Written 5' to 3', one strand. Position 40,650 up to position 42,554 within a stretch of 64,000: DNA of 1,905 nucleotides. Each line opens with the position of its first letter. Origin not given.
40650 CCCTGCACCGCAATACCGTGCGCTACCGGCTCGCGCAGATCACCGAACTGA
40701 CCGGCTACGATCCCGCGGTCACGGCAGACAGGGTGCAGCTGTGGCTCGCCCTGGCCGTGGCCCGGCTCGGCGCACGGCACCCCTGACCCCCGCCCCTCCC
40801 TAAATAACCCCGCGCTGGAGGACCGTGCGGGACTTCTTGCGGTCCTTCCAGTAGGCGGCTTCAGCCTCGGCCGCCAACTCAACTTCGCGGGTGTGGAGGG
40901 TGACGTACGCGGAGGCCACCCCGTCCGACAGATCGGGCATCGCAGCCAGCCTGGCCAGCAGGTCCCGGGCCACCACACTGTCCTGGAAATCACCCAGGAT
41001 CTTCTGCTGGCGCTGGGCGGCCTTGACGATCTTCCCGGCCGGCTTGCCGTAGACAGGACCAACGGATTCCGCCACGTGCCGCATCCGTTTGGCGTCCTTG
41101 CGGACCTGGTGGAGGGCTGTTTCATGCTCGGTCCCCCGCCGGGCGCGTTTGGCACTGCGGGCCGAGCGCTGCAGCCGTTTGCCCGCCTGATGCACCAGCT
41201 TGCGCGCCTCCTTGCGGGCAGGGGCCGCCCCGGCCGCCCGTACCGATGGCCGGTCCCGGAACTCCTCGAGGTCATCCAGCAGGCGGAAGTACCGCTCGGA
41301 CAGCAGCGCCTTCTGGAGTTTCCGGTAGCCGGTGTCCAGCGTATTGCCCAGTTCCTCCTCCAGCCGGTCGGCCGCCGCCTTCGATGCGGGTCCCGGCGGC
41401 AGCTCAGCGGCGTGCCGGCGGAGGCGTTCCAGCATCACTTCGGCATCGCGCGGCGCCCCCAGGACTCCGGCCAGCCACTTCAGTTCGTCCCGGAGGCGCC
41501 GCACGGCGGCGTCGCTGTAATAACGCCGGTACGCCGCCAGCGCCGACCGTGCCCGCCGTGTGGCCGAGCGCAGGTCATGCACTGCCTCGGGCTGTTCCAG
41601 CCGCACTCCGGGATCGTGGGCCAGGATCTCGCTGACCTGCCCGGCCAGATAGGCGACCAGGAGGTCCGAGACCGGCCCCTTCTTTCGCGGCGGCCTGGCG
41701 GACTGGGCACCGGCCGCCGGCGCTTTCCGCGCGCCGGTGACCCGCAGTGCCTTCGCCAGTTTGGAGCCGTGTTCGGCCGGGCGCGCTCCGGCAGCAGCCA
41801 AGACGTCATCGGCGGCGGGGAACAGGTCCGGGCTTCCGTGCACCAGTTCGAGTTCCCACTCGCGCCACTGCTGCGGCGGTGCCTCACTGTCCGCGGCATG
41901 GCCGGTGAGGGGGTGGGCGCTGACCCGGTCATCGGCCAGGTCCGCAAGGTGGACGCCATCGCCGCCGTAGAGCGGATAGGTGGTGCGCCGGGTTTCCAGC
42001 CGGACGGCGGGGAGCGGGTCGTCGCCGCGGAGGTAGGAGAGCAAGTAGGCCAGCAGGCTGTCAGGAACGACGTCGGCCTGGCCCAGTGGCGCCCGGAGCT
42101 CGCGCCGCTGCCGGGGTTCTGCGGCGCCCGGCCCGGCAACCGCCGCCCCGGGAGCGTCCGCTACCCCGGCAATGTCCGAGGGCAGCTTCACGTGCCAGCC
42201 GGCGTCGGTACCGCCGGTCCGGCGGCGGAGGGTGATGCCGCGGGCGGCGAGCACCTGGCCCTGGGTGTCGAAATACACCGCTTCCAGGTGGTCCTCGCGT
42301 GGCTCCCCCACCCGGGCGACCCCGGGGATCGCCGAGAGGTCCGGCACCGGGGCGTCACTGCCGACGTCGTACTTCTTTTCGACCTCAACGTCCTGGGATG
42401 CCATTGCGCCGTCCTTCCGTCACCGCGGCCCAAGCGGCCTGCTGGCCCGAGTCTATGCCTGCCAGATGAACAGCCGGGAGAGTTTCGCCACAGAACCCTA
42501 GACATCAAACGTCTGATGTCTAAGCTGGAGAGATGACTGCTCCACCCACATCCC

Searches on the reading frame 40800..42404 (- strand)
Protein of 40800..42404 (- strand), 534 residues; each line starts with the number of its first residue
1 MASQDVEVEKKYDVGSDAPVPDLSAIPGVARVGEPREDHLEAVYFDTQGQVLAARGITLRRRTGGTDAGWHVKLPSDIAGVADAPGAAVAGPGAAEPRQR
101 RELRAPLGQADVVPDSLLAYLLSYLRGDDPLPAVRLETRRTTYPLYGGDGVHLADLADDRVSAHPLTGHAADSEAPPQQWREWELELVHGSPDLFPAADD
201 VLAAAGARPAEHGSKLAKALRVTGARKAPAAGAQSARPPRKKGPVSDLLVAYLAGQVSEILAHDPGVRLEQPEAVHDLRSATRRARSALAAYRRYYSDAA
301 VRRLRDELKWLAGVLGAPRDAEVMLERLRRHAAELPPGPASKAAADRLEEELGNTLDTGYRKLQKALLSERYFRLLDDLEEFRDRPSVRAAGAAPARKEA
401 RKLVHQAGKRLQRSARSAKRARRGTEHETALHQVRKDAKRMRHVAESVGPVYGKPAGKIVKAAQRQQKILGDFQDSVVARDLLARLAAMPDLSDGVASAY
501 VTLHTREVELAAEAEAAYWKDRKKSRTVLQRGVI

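Call 42: search_protein_families(library=pfam, proteins=[window:40800-42404:-], max_evalue=0.001)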
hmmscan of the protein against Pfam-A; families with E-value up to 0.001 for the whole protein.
window:40800-42404:- (534 aa): 2 families
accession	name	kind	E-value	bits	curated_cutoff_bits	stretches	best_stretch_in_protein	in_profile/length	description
PF05235.19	CHAD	-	6e-55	187.1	25.6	1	251-484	1-228/228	CHAD domain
PF01928.26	CYTH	-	6.9e-05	23.2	23.2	1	7-186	3-144/179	CYTH domain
